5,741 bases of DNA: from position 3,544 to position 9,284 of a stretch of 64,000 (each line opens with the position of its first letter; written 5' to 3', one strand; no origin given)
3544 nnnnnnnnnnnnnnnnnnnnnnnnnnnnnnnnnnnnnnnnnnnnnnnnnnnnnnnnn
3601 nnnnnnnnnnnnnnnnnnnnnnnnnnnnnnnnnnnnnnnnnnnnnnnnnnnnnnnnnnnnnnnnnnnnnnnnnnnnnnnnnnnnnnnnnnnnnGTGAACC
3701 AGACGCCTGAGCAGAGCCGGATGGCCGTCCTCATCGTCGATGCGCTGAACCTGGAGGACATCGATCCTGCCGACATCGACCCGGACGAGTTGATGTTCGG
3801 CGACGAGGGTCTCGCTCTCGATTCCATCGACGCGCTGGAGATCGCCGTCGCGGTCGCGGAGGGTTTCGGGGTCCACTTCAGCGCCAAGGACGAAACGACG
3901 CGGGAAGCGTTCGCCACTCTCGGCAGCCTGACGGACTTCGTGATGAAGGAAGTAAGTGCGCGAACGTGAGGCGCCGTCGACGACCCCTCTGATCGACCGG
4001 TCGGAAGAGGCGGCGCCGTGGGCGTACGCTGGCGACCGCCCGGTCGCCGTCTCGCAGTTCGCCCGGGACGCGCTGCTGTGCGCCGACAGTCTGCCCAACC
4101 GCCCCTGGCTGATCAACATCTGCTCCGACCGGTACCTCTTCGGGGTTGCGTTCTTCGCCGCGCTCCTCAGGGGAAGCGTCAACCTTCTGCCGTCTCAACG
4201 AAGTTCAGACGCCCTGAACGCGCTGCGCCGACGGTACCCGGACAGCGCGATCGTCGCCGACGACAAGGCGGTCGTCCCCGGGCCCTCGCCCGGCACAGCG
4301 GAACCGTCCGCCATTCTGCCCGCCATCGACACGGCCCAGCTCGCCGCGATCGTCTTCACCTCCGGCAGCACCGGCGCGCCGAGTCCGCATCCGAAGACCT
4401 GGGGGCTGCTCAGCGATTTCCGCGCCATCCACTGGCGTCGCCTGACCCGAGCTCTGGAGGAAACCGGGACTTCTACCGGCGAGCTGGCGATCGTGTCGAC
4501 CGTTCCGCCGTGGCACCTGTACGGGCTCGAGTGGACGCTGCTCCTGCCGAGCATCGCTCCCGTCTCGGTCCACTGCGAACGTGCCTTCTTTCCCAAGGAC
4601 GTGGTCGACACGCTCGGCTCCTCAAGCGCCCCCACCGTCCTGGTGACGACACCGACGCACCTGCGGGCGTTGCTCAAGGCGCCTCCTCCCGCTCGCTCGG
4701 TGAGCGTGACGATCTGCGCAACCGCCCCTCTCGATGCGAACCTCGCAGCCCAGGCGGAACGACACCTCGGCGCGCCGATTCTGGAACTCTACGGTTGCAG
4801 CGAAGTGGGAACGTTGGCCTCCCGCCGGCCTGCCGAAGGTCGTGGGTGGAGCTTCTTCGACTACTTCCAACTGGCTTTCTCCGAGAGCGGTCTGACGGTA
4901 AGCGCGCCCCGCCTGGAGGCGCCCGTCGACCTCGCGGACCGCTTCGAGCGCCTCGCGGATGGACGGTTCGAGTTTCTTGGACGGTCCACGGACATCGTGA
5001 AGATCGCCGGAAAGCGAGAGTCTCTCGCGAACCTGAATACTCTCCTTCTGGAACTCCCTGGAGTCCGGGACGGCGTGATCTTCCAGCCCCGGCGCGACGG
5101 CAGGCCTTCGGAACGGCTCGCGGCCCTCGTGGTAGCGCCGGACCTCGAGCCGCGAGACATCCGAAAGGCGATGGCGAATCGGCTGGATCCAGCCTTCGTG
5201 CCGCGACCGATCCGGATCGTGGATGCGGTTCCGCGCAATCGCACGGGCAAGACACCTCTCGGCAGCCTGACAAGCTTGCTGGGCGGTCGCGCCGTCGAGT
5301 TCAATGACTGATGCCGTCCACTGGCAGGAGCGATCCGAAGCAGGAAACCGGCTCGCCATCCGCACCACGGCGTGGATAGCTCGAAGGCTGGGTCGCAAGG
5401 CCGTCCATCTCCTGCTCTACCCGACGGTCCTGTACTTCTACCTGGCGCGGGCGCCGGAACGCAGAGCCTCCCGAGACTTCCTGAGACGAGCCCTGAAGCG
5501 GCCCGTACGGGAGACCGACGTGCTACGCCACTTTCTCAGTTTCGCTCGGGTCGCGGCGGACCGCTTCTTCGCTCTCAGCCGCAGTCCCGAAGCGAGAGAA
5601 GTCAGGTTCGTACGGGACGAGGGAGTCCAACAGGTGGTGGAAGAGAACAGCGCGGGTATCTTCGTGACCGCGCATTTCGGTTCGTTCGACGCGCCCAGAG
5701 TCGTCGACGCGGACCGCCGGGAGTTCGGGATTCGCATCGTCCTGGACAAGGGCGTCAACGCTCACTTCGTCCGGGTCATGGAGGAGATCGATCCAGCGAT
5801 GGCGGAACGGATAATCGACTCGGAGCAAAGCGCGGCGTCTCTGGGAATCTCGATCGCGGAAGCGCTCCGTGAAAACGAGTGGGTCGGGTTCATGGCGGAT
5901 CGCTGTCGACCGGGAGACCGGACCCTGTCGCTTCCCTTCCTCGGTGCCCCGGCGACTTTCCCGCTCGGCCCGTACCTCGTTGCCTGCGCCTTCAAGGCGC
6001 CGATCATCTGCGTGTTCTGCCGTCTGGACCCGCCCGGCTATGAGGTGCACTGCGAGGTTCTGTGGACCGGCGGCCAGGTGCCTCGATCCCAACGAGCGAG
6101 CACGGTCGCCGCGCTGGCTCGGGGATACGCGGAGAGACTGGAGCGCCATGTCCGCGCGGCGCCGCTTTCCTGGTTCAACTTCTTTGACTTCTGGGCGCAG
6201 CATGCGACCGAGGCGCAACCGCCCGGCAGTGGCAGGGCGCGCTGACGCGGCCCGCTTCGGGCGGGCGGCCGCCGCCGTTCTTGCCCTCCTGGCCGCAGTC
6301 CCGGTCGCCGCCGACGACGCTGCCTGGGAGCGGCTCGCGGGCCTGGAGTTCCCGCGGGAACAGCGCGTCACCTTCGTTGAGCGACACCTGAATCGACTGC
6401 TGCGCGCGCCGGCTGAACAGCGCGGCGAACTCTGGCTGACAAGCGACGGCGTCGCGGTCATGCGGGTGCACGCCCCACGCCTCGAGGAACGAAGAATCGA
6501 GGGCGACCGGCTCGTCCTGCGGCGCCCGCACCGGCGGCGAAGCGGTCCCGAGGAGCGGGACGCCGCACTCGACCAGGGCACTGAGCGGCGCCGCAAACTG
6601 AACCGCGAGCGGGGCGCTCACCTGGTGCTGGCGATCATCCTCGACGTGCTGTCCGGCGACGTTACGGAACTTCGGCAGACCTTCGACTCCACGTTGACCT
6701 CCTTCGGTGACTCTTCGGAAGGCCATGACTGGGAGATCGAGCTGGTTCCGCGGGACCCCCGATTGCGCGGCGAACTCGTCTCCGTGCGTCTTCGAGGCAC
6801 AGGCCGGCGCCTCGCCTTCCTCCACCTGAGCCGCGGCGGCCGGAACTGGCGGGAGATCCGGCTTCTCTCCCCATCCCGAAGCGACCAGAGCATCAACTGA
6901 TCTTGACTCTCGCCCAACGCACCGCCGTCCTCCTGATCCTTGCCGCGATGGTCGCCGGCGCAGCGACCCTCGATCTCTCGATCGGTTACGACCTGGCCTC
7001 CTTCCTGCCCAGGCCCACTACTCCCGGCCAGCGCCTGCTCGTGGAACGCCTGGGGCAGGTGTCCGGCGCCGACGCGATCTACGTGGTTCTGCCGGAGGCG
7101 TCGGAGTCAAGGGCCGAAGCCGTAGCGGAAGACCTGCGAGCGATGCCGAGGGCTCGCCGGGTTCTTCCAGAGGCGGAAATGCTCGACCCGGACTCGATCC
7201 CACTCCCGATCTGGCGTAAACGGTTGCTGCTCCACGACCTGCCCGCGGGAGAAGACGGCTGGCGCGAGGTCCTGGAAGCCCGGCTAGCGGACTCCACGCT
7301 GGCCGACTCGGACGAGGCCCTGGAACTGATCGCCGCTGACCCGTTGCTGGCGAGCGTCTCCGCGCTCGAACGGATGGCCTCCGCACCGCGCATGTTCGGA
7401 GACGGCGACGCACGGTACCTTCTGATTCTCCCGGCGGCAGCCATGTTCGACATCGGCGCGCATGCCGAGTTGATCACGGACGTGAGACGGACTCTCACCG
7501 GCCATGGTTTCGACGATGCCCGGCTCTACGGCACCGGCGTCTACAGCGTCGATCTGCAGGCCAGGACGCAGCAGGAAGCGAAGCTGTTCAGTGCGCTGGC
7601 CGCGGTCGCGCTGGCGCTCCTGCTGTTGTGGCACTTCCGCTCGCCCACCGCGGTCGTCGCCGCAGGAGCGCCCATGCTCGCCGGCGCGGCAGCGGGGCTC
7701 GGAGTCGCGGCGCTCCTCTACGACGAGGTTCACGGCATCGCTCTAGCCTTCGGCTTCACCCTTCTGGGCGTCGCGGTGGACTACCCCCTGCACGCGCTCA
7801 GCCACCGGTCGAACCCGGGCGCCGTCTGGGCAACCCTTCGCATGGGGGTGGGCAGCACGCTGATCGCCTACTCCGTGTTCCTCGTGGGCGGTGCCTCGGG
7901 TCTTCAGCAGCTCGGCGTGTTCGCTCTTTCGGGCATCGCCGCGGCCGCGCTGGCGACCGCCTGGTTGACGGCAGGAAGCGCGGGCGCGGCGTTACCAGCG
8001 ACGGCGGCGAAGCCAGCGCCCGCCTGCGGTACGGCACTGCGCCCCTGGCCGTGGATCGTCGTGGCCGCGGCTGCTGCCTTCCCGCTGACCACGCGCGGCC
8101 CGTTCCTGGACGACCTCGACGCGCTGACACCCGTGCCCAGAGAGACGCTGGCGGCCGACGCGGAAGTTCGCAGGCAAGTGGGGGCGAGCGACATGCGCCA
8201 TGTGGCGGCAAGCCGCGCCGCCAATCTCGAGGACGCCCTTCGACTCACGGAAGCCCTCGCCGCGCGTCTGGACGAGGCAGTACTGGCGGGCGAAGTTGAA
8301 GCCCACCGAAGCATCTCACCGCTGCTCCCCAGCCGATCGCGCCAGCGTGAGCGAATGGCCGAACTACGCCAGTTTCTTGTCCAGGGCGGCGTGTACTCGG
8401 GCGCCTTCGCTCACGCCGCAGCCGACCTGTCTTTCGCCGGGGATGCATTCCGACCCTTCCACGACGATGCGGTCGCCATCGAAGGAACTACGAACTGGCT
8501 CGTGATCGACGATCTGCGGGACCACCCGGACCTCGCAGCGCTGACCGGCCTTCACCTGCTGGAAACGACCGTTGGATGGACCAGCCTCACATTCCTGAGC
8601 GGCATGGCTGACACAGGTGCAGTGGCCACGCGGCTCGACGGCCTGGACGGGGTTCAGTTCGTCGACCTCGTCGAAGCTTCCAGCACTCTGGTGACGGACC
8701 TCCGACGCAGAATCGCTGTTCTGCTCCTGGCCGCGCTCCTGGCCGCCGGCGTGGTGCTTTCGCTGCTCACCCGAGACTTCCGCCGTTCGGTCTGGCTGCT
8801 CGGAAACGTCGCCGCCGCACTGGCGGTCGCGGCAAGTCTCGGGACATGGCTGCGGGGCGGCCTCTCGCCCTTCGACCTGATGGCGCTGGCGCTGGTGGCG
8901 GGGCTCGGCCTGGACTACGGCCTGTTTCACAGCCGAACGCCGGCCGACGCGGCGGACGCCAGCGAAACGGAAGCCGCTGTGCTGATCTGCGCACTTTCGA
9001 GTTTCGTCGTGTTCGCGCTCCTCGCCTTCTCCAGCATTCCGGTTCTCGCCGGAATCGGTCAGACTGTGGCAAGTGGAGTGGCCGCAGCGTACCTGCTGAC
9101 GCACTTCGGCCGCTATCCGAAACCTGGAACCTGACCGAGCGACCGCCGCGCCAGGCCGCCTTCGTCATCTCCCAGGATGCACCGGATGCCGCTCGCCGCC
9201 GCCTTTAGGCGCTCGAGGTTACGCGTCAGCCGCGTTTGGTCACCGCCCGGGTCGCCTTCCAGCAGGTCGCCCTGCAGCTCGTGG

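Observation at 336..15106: Aryl-polyene (xanthomonadin/APE-type) biosynthetic gene cluster carrying an embedded flavin-dependent halogenase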

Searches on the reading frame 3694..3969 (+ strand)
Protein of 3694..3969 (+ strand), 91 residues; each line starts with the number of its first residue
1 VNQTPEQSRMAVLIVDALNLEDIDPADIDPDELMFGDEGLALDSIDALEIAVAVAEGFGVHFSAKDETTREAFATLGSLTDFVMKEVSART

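Call 3: search_protein_families(library=pfam, proteins=[window:3694-3969:+], max_evalue=0.01)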
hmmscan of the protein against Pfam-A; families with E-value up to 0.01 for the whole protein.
window:3694-3969:+ (91 aa): 1 family
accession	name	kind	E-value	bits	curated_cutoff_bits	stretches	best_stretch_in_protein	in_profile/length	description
PF00550.31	PP-binding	-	0.00011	22.8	20.8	1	22-66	12-53/67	Phosphopantetheine attachment site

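Call 8: search_protein_families(library=ncbifam, proteins=[window:3694-3969:+], max_evalue=0.001)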
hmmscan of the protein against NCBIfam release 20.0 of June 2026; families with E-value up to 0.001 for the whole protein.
window:3694-3969:+ (91 aa): 6 families
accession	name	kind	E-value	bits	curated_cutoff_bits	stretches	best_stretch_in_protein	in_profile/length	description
NF006617.0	PRK09184.1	subfamily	1e-22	80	70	1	4-85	12-92/96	phosphopantetheine-binding protein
NF058660.1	cispen_ACP_AmcB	equivalog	3.4e-05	23.9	80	1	16-85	12-77/80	cispentacin biosynthesis acyl carrier protein AmcB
NF003757.0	PRK05350.1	equivalog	0.00016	21.7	65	1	20-63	18-59/83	acyl carrier protein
TIGR00517.1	acyl_carrier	equivalog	0.00029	20.6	70.45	1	14-84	12-74/77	acyl carrier protein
NF005798.0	PRK07639.1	equivalog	0.00036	20.9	100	1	15-85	15-80/91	petrobactin biosynthesis protein AsbD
NF005079.0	PRK06508.1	equivalog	0.00037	20.8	83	1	20-90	15-83/93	acyl carrier protein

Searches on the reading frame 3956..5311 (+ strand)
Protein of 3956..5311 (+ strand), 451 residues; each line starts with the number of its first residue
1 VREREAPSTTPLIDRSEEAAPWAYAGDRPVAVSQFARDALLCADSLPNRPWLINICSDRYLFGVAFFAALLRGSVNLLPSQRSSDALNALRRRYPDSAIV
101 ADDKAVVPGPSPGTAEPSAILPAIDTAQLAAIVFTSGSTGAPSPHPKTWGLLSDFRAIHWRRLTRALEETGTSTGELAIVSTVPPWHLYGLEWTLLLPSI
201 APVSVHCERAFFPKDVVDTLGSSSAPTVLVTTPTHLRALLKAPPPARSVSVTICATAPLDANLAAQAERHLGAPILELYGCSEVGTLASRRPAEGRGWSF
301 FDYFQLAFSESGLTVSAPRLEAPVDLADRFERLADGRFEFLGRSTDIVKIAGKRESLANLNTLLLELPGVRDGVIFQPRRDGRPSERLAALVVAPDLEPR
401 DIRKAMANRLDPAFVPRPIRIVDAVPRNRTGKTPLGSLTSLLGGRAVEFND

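Call 3: search_protein_families(library=pfam, proteins=[window:3956-5311:+], max_evalue=0.01)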
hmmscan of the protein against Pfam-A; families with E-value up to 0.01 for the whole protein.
window:3956-5311:+ (451 aa): 2 families
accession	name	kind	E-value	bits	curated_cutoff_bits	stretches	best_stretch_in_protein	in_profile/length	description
PF00501.34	AMP-binding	-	2e-17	63.5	29.9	1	96-289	123-329/384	AMP-binding enzyme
PF13193.12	AMP-binding_C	-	4.3e-06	28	24.5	1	364-432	6-76/76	AMP-binding enzyme C-terminal domain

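Call 8: search_protein_families(library=ncbifam, proteins=[window:3956-5311:+], max_evalue=0.001)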
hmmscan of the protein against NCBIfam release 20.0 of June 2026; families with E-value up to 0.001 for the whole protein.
window:3956-5311:+ (451 aa): 47 families (the best 25 are shown)
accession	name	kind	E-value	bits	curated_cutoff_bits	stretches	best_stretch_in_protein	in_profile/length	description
TIGR02372.1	4_coum_CoA_lig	equivalog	6.7e-28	97.4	334.7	1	129-432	96-384/386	4-coumarate--CoA ligase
NF004837.0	PRK06187.1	subfamily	2.4e-22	78.9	476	2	116-292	159-331/531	long-chain-fatty-acid--CoA ligase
NF005858.0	PRK07787.1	subfamily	3.1e-15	55.6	575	2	334-433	363-463/471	acyl-CoA synthetase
NF006386.0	PRK08633.1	equivalog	1.5e-13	49.4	1221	1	121-288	776-939/1147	acyl-[ACP]--phospholipid O-acyltransferase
NF006167.0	PRK08308.1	equivalog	3.2e-13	49.4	513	1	334-432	303-401/414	acyl-CoA synthetase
NF038078.1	NRPS_MxcG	equivalog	1.4e-12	45.8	2300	1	328-433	845-951/1442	myxochelin non-ribosomal peptide synthetase MxcG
TIGR01733.1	AA-adenyl-dom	subfamily_domain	1.8e-12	46.8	317.4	2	328-374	362-408/409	amino acid adenylation domain-containing protein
NF009922.0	PRK13383.1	equivalog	9.4e-12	44.3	987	2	96-298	149-347/528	acyl-CoA synthetase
TIGR03098.1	ligase_PEP_1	hypoth_equivalog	1.3e-11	43.7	592.35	1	327-433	401-509/517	acyl-CoA ligase (AMP-forming), exosortase A system-associated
NF053567.1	HBDA_AROS1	equivalog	1.6e-11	43.3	1000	1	328-433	400-510/523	3-hydroxybenzoate--CoA ligase HbdA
NF005702.0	PRK07514.1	subfamily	4.9e-11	41.7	558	1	125-290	155-313/506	malonyl-CoA synthase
TIGR02262.1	benz_CoA_lig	subfamily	6.8e-10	38.3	375.25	1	327-432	389-499/508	benzoate-CoA ligase family protein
NF004511.1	PRK05852.1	equivalog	9.6e-10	37.7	650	1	128-286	156-313/505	FadD7 family fatty acid--CoA ligase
TIGR03208.1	cyc_hxne_CoA_lg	equivalog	1.6e-09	37.1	792.3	1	125-294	193-357/538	cyclohexanecarboxylate-CoA ligase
NF004114.0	PRK05605.1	equivalog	3.8e-09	35.4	766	1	122-292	216-383/575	long-chain-fatty-acid--CoA ligase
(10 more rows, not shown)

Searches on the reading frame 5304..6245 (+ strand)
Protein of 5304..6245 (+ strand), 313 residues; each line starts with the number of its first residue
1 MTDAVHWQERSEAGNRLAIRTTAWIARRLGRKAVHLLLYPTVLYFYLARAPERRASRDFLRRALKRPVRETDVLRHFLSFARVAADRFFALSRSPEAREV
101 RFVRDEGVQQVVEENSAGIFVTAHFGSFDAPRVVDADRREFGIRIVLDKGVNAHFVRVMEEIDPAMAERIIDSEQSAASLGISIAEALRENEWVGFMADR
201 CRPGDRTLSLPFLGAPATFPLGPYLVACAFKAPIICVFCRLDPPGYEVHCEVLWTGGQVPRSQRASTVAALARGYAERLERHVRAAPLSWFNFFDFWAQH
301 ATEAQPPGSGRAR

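Call 3: search_protein_families(library=pfam, proteins=[window:5304-6245:+], max_evalue=0.01)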
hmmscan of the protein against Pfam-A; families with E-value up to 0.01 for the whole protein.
window:5304-6245:+ (313 aa): 1 family
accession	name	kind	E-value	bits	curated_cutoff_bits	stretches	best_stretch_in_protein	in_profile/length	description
PF03279.18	Lip_A_acyltrans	-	2.8e-11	43.6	22.3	1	100-295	105-291/295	Bacterial lipid A biosynthesis acyltransferase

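Call 8: search_protein_families(library=ncbifam, proteins=[window:5304-6245:+], max_evalue=0.001)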
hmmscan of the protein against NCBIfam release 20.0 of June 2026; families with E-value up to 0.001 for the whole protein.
window:5304-6245:+ (313 aa): 3 families
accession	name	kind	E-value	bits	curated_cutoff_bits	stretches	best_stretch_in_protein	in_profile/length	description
NF005919.0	PRK07920.1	equivalog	5.8e-09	35.4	209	1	106-305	106-301/311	phosphatidylinositol mannoside acyltransferase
NF006487.0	PRK08905.1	equivalog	2.3e-06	26.9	281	1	60-287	44-263/290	lysophospholipid acyltransferase family protein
NF006270.0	PRK08419.1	equivalog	3e-05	23.5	248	1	94-300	91-291/298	lipid A biosynthesis lauroyl acyltransferase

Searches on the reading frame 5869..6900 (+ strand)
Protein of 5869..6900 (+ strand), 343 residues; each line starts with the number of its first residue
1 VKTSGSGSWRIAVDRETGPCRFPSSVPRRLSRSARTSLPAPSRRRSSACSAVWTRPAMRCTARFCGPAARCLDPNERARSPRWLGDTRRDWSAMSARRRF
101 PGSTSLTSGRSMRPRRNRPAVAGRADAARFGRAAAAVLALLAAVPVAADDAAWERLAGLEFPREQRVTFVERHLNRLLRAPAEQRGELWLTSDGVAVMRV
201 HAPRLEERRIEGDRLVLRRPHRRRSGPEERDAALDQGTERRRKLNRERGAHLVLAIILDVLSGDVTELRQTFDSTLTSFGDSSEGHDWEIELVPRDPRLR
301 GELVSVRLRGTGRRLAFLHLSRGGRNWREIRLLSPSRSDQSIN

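Call 3: search_protein_families(library=pfam, proteins=[window:5869-6900:+], max_evalue=0.01)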
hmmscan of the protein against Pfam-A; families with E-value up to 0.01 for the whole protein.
window:5869-6900:+ (343 aa): 1 family
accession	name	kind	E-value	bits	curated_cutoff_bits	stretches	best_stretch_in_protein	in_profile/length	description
PF19574.5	LolA_3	-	0.00012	21.9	23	1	149-315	7-152/192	Outer membrane lipoprotein carrier protein LolA-like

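Call 8: search_protein_families(library=ncbifam, proteins=[window:5869-6900:+], max_evalue=0.001)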
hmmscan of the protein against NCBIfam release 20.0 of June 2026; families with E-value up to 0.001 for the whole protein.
window:5869-6900:+ (343 aa): 0 families

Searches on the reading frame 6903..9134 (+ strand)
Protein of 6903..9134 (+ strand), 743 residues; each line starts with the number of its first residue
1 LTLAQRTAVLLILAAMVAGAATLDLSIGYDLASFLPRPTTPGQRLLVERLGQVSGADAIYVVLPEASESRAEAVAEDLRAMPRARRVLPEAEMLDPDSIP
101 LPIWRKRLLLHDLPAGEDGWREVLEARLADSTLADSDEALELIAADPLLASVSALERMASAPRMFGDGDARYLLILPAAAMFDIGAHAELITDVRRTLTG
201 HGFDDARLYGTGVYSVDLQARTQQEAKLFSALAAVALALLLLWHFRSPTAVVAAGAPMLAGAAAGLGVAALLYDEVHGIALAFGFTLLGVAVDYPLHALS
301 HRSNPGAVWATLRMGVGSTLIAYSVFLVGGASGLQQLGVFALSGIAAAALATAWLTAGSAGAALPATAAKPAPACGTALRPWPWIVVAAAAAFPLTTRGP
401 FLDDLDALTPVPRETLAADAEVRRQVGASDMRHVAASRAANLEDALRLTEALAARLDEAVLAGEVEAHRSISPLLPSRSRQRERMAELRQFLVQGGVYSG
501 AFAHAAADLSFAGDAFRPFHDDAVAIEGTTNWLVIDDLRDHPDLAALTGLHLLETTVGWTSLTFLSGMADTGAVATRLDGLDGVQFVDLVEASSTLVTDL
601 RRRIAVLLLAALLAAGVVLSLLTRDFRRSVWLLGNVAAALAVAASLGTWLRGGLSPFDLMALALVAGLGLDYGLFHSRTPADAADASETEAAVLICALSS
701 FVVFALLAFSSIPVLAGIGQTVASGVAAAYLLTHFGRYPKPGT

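Call 4: search_protein_families(library=pfam, proteins=[window:6903-9134:+], max_evalue=0.01)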
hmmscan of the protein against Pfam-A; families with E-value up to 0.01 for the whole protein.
window:6903-9134:+ (743 aa): 1 family
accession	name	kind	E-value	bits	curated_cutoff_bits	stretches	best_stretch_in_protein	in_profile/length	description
PF03176.21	MMPL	-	0.0021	17.5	20.5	0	601-732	142-290/333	MMPL family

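Call 8: search_protein_families(library=ncbifam, proteins=[window:6903-9134:+], max_evalue=0.001)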
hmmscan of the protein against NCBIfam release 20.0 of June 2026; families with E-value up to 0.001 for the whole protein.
window:6903-9134:+ (743 aa): 3 families
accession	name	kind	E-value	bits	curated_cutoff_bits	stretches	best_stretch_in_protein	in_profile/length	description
TIGR00921.1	2A067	subfamily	4.4e-08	31.6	351.9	0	614-733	201-335/733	hydrophobe/amphiphile efflux-3 (HAE3) family transporter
TIGR00833.1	actII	subfamily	0.00073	17.9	874.7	1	190-298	708-824/910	MMPL family RND transporter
TIGR03480.1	HpnN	hypoth_equivalog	0.00093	17.3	751.85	1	178-297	218-342/862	hopanoid biosynthesis associated RND transporter like protein HpnN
